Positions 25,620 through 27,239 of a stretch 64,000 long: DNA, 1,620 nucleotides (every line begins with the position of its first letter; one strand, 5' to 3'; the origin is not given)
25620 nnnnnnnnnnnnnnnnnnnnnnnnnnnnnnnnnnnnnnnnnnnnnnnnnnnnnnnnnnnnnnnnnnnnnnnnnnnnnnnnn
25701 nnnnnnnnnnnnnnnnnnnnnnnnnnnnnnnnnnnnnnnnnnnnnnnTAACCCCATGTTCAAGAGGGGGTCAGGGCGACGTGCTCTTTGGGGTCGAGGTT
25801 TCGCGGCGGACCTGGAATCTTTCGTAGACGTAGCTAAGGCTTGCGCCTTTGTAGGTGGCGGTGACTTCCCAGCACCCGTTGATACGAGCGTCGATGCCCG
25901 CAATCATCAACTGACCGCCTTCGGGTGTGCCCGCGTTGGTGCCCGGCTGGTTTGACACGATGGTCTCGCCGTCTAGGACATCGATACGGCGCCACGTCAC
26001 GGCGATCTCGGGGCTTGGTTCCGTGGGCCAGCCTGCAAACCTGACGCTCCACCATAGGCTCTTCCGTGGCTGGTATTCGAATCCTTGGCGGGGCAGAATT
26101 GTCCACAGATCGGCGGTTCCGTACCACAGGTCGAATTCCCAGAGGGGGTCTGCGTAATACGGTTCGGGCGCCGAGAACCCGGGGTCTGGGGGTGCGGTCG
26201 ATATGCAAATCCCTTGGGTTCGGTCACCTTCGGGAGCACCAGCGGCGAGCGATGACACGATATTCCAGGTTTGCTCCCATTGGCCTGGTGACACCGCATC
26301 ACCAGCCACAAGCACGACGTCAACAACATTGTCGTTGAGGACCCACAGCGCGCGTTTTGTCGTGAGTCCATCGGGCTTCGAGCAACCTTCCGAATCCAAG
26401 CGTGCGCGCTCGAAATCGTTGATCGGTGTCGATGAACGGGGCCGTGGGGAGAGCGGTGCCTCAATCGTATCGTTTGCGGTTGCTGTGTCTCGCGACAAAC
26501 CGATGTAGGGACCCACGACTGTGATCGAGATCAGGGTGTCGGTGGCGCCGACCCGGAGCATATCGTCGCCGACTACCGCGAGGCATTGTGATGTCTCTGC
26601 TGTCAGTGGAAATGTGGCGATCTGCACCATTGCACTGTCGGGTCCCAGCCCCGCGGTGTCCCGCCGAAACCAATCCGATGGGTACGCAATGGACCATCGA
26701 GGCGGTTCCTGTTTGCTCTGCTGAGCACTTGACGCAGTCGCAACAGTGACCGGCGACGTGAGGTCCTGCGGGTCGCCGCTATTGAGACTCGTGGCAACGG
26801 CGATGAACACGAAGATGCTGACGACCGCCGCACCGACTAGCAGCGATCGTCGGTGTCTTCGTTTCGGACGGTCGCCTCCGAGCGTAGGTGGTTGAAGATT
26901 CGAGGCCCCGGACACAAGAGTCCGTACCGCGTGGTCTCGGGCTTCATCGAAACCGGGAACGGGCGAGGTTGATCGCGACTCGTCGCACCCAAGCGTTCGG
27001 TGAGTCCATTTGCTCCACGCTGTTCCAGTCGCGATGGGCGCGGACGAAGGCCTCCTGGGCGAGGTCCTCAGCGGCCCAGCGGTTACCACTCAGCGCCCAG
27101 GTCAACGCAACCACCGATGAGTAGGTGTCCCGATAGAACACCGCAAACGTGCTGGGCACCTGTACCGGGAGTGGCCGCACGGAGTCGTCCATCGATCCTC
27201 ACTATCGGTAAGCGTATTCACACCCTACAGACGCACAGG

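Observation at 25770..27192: ECF sigma factor reduced to region 2 only, overlapping a membrane protein with anti-sigma-like topology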

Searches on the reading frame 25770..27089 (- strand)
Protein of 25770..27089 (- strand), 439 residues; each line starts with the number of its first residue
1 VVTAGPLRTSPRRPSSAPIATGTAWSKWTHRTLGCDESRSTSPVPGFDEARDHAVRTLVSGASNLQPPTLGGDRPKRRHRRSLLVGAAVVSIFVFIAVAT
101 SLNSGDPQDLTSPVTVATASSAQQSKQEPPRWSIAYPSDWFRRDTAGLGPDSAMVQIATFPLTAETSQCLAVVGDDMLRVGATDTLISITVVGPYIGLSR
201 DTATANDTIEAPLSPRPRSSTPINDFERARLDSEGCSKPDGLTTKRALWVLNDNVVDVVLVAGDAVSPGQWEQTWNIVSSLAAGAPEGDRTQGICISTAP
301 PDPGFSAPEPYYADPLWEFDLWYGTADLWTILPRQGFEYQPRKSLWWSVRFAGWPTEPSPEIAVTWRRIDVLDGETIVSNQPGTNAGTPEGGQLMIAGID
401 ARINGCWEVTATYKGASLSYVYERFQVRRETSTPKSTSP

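Call 5: search_protein_families(library=pfam, proteins=[window:25770-27089:-], max_evalue=1)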
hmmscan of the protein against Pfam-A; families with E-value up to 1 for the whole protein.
window:25770-27089:- (439 aa): 0 families

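Call 6: search_protein_families(library=ncbifam, proteins=[window:25770-27089:-], max_evalue=1)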
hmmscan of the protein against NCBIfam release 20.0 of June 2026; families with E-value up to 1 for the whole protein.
window:25770-27089:- (439 aa): 1 family
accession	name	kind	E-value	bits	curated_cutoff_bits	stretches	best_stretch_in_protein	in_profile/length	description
NF038083.1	CU044_5270_fam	subfamily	0.0078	16.1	100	1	49-122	3-72/284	CU044_5270 family protein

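Call 7: find_homologous_proteins(query=window:25770-27089:-)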
Query window:25770-27089:- (439 aa): 16 proteins with E <= 0.001 among 8000 candidates.
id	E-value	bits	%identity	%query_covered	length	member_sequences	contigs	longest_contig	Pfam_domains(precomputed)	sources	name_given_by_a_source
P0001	3.1e-254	862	99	87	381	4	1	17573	-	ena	-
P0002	4.0e-227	773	86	90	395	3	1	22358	-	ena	-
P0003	6.7e-158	544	86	64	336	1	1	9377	PF00108.30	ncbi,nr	ncbi:MAG: hypothetical protein IIB04_01070, partial [Acidobacteria bacterium]|nr:hypothetical protei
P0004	7.4e-36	142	34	67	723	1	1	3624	-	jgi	jgi:hypothetical protein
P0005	2.5e-34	137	35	66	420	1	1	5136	PF18075.9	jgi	-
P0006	1.9e-33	134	35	71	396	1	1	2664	-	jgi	jgi:hypothetical protein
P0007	2.6e-32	131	35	67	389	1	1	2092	-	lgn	-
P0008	3.9e-31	127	51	30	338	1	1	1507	-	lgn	-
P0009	1.6e-30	125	52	32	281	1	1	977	-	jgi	jgi:hypothetical protein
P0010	3.7e-27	114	49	30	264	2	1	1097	-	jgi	-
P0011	4.4e-27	113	52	30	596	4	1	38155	-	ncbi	-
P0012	5.7e-27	113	53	30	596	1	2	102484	-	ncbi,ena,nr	ncbi:hypothetical protein BMS3Bbin02_02314 [bacterium BMS3Bbin02]|nr:hypothetical protein BMS3Bbin02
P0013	9.8e-27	112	51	30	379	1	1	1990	-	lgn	-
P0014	5.1e-26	110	50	29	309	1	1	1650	-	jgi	jgi:hypothetical protein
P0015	9.5e-26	109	43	38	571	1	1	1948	PF03793.25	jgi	jgi:hypothetical protein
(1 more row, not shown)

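Call 9: find_encoding_contigs(protein=P0002, flank=6000, max_places=4)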
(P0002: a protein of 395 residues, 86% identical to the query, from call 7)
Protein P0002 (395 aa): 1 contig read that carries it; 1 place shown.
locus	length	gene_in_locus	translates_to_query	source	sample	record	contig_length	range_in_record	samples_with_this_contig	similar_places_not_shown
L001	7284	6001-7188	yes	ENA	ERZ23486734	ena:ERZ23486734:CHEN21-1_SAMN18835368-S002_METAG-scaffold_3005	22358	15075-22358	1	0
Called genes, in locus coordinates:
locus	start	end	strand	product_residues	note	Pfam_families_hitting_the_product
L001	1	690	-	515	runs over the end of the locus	PF00171:Aldedh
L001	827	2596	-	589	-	PF01590:GAF (faint), PF13185:GAF_2 (faint), PF00512:HisKA, PF02518:HATPase_c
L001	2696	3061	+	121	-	PF00072:Response_reg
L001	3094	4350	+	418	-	PF07690:MFS_1, PF12832:MFS_1_like, PF11700:ATG22, PF07690:MFS_1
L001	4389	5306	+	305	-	PF00781:DAGK_cat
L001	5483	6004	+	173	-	PF04542:Sigma70_r2, PF08281:Sigma70_r4_2, PF04545:Sigma70_r4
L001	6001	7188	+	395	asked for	-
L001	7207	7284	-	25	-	?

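Call 10: find_encoding_contigs(protein=P0001, flank=6000, max_places=4)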
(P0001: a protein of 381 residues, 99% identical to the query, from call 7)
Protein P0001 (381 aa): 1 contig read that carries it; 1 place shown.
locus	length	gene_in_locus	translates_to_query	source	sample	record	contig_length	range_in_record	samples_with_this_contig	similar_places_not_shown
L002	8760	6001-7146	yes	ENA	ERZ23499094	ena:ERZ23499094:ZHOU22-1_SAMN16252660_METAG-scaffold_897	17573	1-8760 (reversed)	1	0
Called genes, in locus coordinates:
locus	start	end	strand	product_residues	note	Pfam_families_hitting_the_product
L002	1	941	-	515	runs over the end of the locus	PF00171:Aldedh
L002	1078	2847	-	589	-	PF13185:GAF_2 (faint), PF00512:HisKA, PF02518:HATPase_c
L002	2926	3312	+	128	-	PF00072:Response_reg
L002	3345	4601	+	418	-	PF07690:MFS_1, PF12832:MFS_1_like, PF11700:ATG22, PF07690:MFS_1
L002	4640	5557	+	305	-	PF00781:DAGK_cat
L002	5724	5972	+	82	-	PF04542:Sigma70_r2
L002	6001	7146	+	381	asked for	-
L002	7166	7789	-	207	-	PF00702:Hydrolase, PF13419:HAD_2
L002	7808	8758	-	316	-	?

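Call 15: find_related_loci(query=L001:6001-7188:+, collection=genome_contigs, flank=4000)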
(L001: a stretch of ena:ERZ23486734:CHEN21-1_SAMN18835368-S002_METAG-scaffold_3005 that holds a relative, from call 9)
Query L001:6001-7188:+ (395 aa) in genome_contigs; peptide patterns used: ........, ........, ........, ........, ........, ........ (x = any residue, [..] = any of these).
23 stretches matched a pattern, but none encodes a relative of the query by tblastn (E <= 1e-3).

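Call 18: find_related_loci(query=A2, collection=genome_contigs, flank=3000)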
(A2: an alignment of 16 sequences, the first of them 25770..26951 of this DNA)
Query A2 (393 aa) in genome_contigs; peptide patterns used: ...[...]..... (x = any residue, [..] = any of these).
67 stretches matched a pattern; 43 encode a relative of the query (tblastn E <= 1e-3); 43 distinct loci.
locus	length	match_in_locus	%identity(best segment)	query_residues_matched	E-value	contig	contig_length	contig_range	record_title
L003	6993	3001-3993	33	42-378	9e-49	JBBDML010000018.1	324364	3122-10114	MAG: Acidimicrobiia bacterium isolate LejiaB_65_21 Lejia_B_25_length_324364_cov_12, whole genome shotgun sequence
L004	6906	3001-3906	37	53-379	2e-48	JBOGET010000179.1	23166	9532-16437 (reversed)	MAG: Acidimicrobiia bacterium isolate M3-S_metabat2.bin.293 k127_4129732, whole genome shotgun sequence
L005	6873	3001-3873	36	63-378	8e-46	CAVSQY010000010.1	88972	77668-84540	MAG: uncultured Actinomycetes bacterium isolate MFD05684.bin.1.382 genome assembly, contig: contig_62843, whole genome s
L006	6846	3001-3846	33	86-376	9e-37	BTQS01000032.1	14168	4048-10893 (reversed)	MAG: Acidimicrobiia bacterium BMS9Abin20 DNA, NODE_1361_length_14168, whole genome shotgun sequence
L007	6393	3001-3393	52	249-377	3e-35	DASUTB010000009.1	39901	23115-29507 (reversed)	MAG TPA_asm: Jiangellaceae bacterium isolate SMAG_U1751 k141_6831, whole genome shotgun sequence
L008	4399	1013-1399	54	248-377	3e-34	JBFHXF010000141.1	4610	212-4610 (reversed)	MAG: Acidimicrobiia bacterium isolate Mix_sand09.2021.07.Z.5 k141_337253_length_4610_cov_11.0000, whole genome shotgun s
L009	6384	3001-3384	53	249-377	4e-34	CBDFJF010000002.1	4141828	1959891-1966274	MAG: Candidatus Latescibacterota bacterium isolate 2442682d-f16a-428c-a5e0-e062f027b5fd genome assembly, contig: contig_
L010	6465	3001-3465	49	231-377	7e-32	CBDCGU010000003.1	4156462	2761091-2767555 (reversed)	MAG: Acidimicrobiia bacterium isolate 6749b232-f2df-4c02-bc6f-726ef32645bf genome assembly, contig: contig_3, whole geno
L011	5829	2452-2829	53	247-376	2e-31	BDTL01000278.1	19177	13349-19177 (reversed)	Bacterium BMS3Bbin02 DNA, contig: NODE_12, whole genome shotgun sequence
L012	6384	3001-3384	51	247-378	5e-30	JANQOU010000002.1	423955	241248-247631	MAG: Acidimicrobiia bacterium isolate IP29b_bin.142 k99_1000895, whole genome shotgun sequence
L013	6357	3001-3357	51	255-376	2e-28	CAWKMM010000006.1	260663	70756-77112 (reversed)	MAG: uncultured Nitriliruptoraceae bacterium isolate MFD03066.bin.2.2 genome assembly, contig: contig_16919, whole genom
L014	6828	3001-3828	34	83-376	1e-28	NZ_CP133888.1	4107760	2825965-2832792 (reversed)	Salinilacustrithrix flava strain EGI L10123 chromosome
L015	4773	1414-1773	50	255-376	5e-28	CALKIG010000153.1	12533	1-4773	MAG TPA_asm: uncultured actinobacterium isolate SRR7515930_bin.12_CONCOCT_v1.1_MAG genome assembly, contig: ERZ869936.20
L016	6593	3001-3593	39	185-384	4e-30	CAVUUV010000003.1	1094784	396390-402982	MAG: uncultured Acidimicrobiia bacterium isolate MFD05684.bin.1.262 genome assembly, contig: contig_40526, whole genome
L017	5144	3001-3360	48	255-376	2e-27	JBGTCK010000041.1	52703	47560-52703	MAG: Acidimicrobiia bacterium isolate JTS-RE118 k141_2288896, whole genome shotgun sequence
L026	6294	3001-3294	46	276-376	2e-22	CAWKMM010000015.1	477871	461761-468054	MAG: uncultured Nitriliruptoraceae bacterium isolate MFD03066.bin.2.2 genome assembly, contig: contig_57959, whole genom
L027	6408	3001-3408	38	249-375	9e-18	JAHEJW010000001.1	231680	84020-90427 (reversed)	MAG: bacterium isolate Ww567 NODE_14_length_231680_cov_16.313920, whole genome shotgun sequence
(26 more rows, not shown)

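Call 26: find_encoding_contigs(protein=P0003, flank=5000, max_places=3)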
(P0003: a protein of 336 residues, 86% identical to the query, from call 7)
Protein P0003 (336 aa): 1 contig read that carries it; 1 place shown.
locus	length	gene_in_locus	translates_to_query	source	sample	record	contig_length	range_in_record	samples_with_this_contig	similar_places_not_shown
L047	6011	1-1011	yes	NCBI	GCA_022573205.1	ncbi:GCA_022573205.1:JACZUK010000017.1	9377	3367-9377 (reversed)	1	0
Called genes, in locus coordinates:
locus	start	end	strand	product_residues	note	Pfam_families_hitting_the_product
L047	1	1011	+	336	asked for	PF00108:Thiolase_N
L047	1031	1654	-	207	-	PF00702:Hydrolase, PF13419:HAD_2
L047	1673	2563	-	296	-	PF00924:MS_channel_2nd, PF21082:MS_channel_3rd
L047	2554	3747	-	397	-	PF03193:RsgA_GTPase (faint), PF00009:GTP_EFTU (weak), PF00350:Dynamin_N (faint), PF01926:MMR_HSR1 (weak)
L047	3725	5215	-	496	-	-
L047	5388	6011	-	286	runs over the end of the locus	PF02585:PIG-L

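Call 31: find_homologous_proteins(query=L001:5483-6001:+)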
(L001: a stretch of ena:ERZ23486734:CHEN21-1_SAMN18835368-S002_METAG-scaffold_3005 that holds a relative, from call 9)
Query L001:5483-6001:+ (173 aa): 647 proteins with E <= 0.001 among 918 candidates; the best 120 are listed.
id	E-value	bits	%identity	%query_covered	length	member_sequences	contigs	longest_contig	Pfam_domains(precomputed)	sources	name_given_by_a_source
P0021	7.9e-107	373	99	100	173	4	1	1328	PF04545.23,PF04542.21,PF08281.19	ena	-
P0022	6.3e-76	272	72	99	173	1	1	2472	PF04545.23,PF04542.21,PF08281.19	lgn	-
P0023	1.5e-66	242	67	99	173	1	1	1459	PF04545.23,PF04542.21,PF08281.19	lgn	-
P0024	3.0e-66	241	68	96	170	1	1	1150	PF04545.23,PF04542.21,PF08281.19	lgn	-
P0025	2.5e-64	235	63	100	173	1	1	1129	PF07638.18,PF04545.23,PF04542.21,PF08281.19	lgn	-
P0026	1.3e-63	232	64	98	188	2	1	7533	PF04545.23,PF04542.21,PF08281.19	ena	-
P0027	1.9e-63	232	63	99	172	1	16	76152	PF04545.23,PF04542.21,PF08281.19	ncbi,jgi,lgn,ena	ncbi:MAG TPA: sigma-70 family RNA polymerase sigma factor [Acidimicrobiia bacterium]|jgi:RNA polymer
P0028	2.6e-62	228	64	99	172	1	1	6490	PF04545.23,PF04542.21,PF08281.19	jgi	jgi:RNA polymerase sigma factor (sigma-70 family)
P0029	3.4e-62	228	66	95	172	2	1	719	PF04545.23,PF04542.21,PF08281.19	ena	-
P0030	1.6e-61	225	64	99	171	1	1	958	PF04545.23,PF04542.21,PF08281.19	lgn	-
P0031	1.7e-61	225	64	100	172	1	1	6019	PF04545.23,PF04542.21,PF08281.19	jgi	jgi:RNA polymerase sigma-70 factor (ECF subfamily)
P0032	2.6e-61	225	66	95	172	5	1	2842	PF04545.23,PF04542.21,PF08281.19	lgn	-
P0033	6.4e-61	223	64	98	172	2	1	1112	PF04545.23,PF04542.21,PF08281.19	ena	-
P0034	8.7e-61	223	65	95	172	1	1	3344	PF04545.23,PF04542.21,PF08281.19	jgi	jgi:RNA polymerase sigma-70 factor (ECF subfamily)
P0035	8.9e-61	223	62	100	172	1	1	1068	PF04545.23,PF04542.21,PF08281.19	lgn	-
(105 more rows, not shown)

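Call 44: predict_structure(alignment_id=A2)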
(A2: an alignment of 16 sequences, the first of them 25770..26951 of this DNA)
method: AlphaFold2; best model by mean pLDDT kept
length: 393 residues; sequences in the alignment: 16
mean_pLDDT: 58.7   pTM: 0.42
mean pLDDT of the five models: 58.7, 57.7, 52.5, 51.7, 48.7
residues with pLDDT >= 90: 10; 70-90: 124; 50-70: 110; < 50: 149
segments of 3 or more residues with pLDDT < 50: 19-89, 118-125, 149-190, 237-247, 381-393
pLDDT, mean of each block of 10 residues (from residue 1): 81 72 39 37 44 41 34 32 39 54 55 53 47 70 63 33 29 36 37 67 62 78 66 50 41 68 68 79 77 62 83 89 72 84 73 76 88 77 38 39
secondary structure, 60 per line:
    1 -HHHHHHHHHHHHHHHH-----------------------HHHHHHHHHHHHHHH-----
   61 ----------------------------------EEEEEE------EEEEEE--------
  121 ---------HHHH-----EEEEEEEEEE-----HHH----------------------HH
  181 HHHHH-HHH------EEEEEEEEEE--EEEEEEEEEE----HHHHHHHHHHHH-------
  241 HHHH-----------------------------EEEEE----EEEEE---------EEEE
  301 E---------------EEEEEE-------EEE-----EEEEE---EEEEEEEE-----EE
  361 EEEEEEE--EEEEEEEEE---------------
elements in order: H2-17 H41-55 E95-100 E107-112 H130-133 E139-148 H179-185 E196-205 E208-217 H222-233 H241-244 E274-278 E283-287 E297-301 E317-322 E330-332 E338-342 E346-353 E359-367 E370-378

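Call 47: fold_search(model_id=the predicted structure, library=pdb)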
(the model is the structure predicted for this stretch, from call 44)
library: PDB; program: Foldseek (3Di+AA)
matches with E <= 10: 1244; with E <= 0.001: 0
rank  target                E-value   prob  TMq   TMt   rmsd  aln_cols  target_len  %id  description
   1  8gab_B                6.6e-02  0.38  0.10  0.25   8.9        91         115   14  Crystal structure of CTLA-4 in complex with a high affinity CTLA-4 binder (released 2024-08-21)
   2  7qpd_T                7.3e-02  0.85  0.15  0.16   6.0       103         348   11  Structure of the human MHC I peptide-loading complex editing module (released 2022-07-20)
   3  5x5v                  7.7e-02  0.54  0.09  0.14   9.9        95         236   10  Crystal structure of pseudorabies virus glycoprotein D (released 2017-04-26)
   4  7su1_C                8.2e-02  0.21  0.10  0.23  11.2       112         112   12  Crystal structure of an acidic pH-selective Ipilimumab variant Ipi.106 in complex with CTLA-4 (released 2022-03-02)
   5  2ptu_C                8.6e-02  0.63  0.09  0.30   8.4        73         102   11  Structure of NK cell receptor 2B4 (CD244) (released 2007-11-20)
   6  8gpy_C                8.6e-02  0.08  0.11  0.16  18.5       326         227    9  Crystal structure of Omicron BA.4/5 RBD in complex with a neutralizing antibody scFv (released 2023-06-28)
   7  3f8u_D                9.1e-02  0.77  0.15  0.16   6.9       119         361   12  Tapasin/ERp57 heterodimer (released 2009-01-13)
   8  6igt_A                9.1e-02  0.69  0.13  0.35   7.1       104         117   10  MPZL1 mutant - V145G, Q146K, P147T and G148S (released 2018-11-28)
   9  2cqv_MODEL_1_A        9.6e-02  0.69  0.09  0.26   7.7        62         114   18  Solution structure of the eighth Ig-like domain of human myosin light chain kinase (released 2005-11-20)
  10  2ptu_B                1.0e-01  0.54  0.10  0.30   8.5        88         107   12  Structure of NK cell receptor 2B4 (CD244) (released 2007-11-20)
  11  3f8u_B                1.1e-01  0.72  0.15  0.16   7.4       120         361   12  Tapasin/ERp57 heterodimer (released 2009-01-13)
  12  2ptu_A                1.1e-01  0.66  0.10  0.33   8.6        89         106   12  Structure of NK cell receptor 2B4 (CD244) (released 2007-11-20)
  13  3zyj_A                1.2e-01  0.75  0.09  0.09   8.1        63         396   10  NetrinG1 in complex with NGL1 (released 2011-10-05)
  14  7su0_C                1.2e-01  0.20  0.09  0.21   9.1       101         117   14  Crystal structure of an acidic pH-selective Ipilimumab variant Ipi.105 in complex with CTLA-4 (released 2022-03-02)
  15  8sgn_G                1.3e-01  0.08  0.12  0.11  20.3       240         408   10  Crystal structure of Epstein-Barr virus glycoprotein 350 (gp350) in complex with Cy651H02, a monoclonal antibody isola (released 2024-04-17)
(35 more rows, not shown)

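Call 49: find_encoding_contigs(protein=P0021, flank=2000, max_places=6)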
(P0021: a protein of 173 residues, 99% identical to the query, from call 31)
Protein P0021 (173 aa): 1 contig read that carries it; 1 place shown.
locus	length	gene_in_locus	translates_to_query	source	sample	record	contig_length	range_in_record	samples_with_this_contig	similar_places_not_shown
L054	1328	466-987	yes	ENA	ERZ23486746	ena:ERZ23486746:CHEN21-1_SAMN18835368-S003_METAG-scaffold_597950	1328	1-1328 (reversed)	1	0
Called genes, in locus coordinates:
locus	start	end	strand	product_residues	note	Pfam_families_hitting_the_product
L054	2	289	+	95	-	?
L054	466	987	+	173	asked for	PF04542:Sigma70_r2, PF08281:Sigma70_r4_2, PF04545:Sigma70_r4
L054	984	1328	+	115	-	?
